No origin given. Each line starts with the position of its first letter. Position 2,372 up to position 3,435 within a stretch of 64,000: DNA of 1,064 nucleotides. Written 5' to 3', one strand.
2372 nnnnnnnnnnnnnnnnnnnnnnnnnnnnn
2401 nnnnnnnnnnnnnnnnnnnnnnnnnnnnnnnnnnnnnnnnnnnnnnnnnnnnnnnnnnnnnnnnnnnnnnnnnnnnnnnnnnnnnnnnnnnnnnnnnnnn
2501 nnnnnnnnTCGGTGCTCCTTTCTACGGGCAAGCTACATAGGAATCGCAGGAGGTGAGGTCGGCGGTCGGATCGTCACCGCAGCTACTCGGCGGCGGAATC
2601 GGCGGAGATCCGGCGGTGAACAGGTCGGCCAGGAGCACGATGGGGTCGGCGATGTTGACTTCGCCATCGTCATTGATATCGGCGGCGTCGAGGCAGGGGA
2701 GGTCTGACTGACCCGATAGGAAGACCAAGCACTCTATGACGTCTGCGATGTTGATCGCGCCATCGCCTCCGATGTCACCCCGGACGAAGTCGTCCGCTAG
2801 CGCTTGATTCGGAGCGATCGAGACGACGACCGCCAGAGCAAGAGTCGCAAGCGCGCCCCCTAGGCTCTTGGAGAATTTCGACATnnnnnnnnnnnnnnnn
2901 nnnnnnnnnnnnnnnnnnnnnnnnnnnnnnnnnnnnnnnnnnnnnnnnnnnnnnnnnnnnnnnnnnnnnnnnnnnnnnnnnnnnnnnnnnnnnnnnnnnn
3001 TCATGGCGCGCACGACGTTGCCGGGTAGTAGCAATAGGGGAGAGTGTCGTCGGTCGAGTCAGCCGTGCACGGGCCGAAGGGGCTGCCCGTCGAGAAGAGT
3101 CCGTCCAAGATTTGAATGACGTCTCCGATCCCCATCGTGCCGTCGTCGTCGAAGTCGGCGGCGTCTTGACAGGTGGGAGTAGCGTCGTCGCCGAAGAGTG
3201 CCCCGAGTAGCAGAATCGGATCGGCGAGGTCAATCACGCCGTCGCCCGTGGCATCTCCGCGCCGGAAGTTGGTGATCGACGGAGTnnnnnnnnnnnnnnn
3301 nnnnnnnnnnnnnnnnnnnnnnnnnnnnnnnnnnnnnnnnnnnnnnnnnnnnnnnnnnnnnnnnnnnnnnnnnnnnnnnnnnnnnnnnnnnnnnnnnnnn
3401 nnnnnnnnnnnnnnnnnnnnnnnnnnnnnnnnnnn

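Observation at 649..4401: Shared Cys-rich dockerin-like C-terminal module ending in C-(A)-P on four secreted proteins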

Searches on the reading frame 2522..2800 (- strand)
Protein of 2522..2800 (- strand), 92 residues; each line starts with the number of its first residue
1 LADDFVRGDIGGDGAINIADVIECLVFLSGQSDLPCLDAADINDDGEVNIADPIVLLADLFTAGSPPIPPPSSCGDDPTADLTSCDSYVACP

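Call 20: search_protein_families(library=pfam, proteins=[window:2522-2800:-], max_evalue=10)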
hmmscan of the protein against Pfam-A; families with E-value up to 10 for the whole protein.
window:2522-2800:- (92 aa): 1 family
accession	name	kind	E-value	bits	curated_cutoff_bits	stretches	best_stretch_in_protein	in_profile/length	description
PF00404.24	Dockerin_1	-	5.9e-05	23.6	22.9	1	8-52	2-48/57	Dockerin type I domain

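Call 29: predict_structure(alignment_id=A2)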
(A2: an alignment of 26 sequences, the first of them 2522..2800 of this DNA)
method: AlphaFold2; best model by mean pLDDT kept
length: 92 residues; sequences in the alignment: 26
mean_pLDDT: 81.0   pTM: 0.74
mean pLDDT of the five models: 81.0, 77.5, 77.1, 76.0, 75.6
residues with pLDDT >= 90: 37; 70-90: 26; 50-70: 28; < 50: 1
segments of 3 or more residues with pLDDT < 50: none
pLDDT, mean of each block of 10 residues (from residue 1): 76 92 97 92 90 91 63 64 67 62
secondary structure, 60 per line:
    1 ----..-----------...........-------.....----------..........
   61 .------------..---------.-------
elements in order: H18-28 H37-40 H51-61

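Call 33: fold_search(model_id=the predicted structure, library=pdb)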
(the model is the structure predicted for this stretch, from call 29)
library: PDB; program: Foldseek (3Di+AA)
matches with E <= 10: 38; with E <= 0.001: 0
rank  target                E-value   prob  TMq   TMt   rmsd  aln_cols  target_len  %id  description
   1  4uyq_B                1.9e-03  1.00  0.59  0.73   1.5        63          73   22  High resolution structure of the third cohesin ScaC in complex with the ScaB dockerin with a mutation in the C-termina (released 2015-04-15)
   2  4uyp_B                3.0e-03  1.00  0.60  0.74   1.4        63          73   22  High resolution structure of the third cohesin ScaC in complex with the ScaB dockerin with a mutation in the N-termina (released 2015-04-15)
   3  5nrk_B                4.7e-03  1.00  0.58  0.76   1.7        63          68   30  Crystal structure of the sixth cohesin from Acetivibrio cellulolyticus' scaffoldin B in complex with Cel5 dockerin S15 (released 2018-01-31)
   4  5nrm_B                6.7e-03  1.00  0.56  0.76   1.4        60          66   32  Crystal structure of the sixth cohesin from Acetivibrio cellulolyticus' scaffoldin B in complex with Cel5 dockerin S51 (released 2018-01-31)
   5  5nrk_D                9.7e-03  1.00  0.56  0.75   1.4        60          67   32  Crystal structure of the sixth cohesin from Acetivibrio cellulolyticus' scaffoldin B in complex with Cel5 dockerin S15 (released 2018-01-31)
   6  2ccl_B                1.2e-02  1.00  0.55  0.80   1.6        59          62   32  THE S45A, T46A MUTANT OF THE TYPE I COHESIN-DOCKERIN COMPLEX FROM THE CELLULOSOME OF CLOSTRIDIUM THERMOCELLUM (released 2007-02-13)
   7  6kgf_B                1.7e-02  1.00  0.56  0.82   1.2        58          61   31  Crystal structure of CaDoc0917(R16D)-CaCohA2 complex at pH 8.2 (released 2020-07-08)
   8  3ul4_B                1.9e-02  1.00  0.59  0.84   1.9        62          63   29  Crystal structure of Coh-OlpA(Cthe_3080)-Doc918(Cthe_0918) complex: A novel type I Cohesin-Dockerin complex from Clost (released 2012-11-28)
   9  2mte_MODEL_1_A        2.3e-02  1.00  0.60  0.78   2.7        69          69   25  Solution structure of Doc48S (released 2014-10-15)
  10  2vn5_B                2.9e-02  1.00  0.54  0.86   2.6        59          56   25  The Clostridium cellulolyticum dockerin displays a dual binding mode for its cohesin partner (released 2008-05-20)
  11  4fl4_G                2.9e-02  1.00  0.58  0.77   2.1        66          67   32  Scaffoldin conformation and dynamics revealed by a ternary complex from the Clostridium thermocellum cellulosome (released 2012-06-27)
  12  6kge_D                3.1e-02  1.00  0.53  0.77   1.3        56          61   32  Crystal structure of CaDoc0917(R16D)-CaCohA2 complex at pH 5.5 (released 2020-07-08)
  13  6kge_B                3.1e-02  1.00  0.51  0.76   1.7        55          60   34  Crystal structure of CaDoc0917(R16D)-CaCohA2 complex at pH 5.5 (released 2020-07-08)
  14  6kgc_B                3.4e-02  1.00  0.52  0.79   1.3        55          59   33  Crystal structure of CaDoc0917(R49D)-CaCohA2 complex at pH 5.4 (released 2020-07-08)
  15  4fl4_D                3.6e-02  1.00  0.57  0.78   1.9        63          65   32  Scaffoldin conformation and dynamics revealed by a ternary complex from the Clostridium thermocellum cellulosome (released 2012-06-27)
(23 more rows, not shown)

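Call 37: search_protein_representatives(alignment_id=A2)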
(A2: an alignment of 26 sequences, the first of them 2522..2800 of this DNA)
Query: 26 sequences, 110 profile positions. Proteins with E-value up to 0.001 (for the whole library): 56870; up to 1e-10: 27663; up to 1e-30: 1057. The best 150 are listed.
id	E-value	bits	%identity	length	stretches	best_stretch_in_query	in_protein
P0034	1.4e-175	588.2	-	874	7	21-106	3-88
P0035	4.3e-115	393.5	-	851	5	13-105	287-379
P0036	9.7e-108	369.8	-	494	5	18-106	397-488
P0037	3.5e-105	361.6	-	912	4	19-105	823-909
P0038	8.9e-102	350.6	-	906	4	19-108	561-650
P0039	5.5e-100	344.9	-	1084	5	18-109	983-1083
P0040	2.2e-97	336.5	-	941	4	19-106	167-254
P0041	8.6e-92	318.5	-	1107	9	17-79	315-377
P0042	4.0e-91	316.3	-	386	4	16-106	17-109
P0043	1.1e-89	311.8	-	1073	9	16-80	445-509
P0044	9.5e-89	308.7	-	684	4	19-106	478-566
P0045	6.0e-88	306.1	-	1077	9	15-85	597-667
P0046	7.3e-88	305.9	-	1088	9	16-79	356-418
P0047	7.4e-87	302.6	-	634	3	17-106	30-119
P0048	7.5e-87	302.6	-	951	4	17-104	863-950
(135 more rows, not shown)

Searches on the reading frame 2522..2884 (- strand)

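Call 5: search_protein_families(library=pfam, proteins=[window:2522-2884:-], max_evalue=1)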
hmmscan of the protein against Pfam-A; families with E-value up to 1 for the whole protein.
window:2522-2884:- (120 aa): 1 family
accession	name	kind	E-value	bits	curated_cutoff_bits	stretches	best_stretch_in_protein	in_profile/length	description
PF00404.24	Dockerin_1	-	0.00011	22.7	22.9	1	36-80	2-48/57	Dockerin type I domain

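Call 7: search_protein_families(library=ncbifam, proteins=[window:2522-2884:-], max_evalue=1)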
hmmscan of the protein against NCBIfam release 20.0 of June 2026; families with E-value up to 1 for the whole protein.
window:2522-2884:- (120 aa): 2 families
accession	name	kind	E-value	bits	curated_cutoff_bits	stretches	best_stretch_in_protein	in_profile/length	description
NF049990.1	CellobisidaseCelK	equivalog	0.00044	18.5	1700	1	28-84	822-878/889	cellulose 1,4-beta-cellobiosidase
NF045500.1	Omp28_seleno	equivalog_domain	0.0026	17.2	200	1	40-86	328-373/377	Omp28-related selenoprotein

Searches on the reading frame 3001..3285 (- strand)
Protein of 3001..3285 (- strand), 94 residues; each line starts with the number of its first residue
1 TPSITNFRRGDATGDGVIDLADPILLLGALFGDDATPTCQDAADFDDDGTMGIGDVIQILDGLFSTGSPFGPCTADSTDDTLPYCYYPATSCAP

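Call 20: search_protein_families(library=pfam, proteins=[window:3001-3285:-], max_evalue=10)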
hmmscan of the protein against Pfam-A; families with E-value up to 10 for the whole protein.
window:3001-3285:- (94 aa): 3 families
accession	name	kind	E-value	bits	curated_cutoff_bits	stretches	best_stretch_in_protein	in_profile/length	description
PF00404.24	Dockerin_1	-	0.029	15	22.9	1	10-51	2-44/57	Dockerin type I domain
PF13405.12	EF-hand_6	-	0.2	11.9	25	1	42-61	8-27/30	EF-hand domain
PF00036.39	EF-hand_1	-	3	8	25.4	1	7-21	6-20/29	EF hand domain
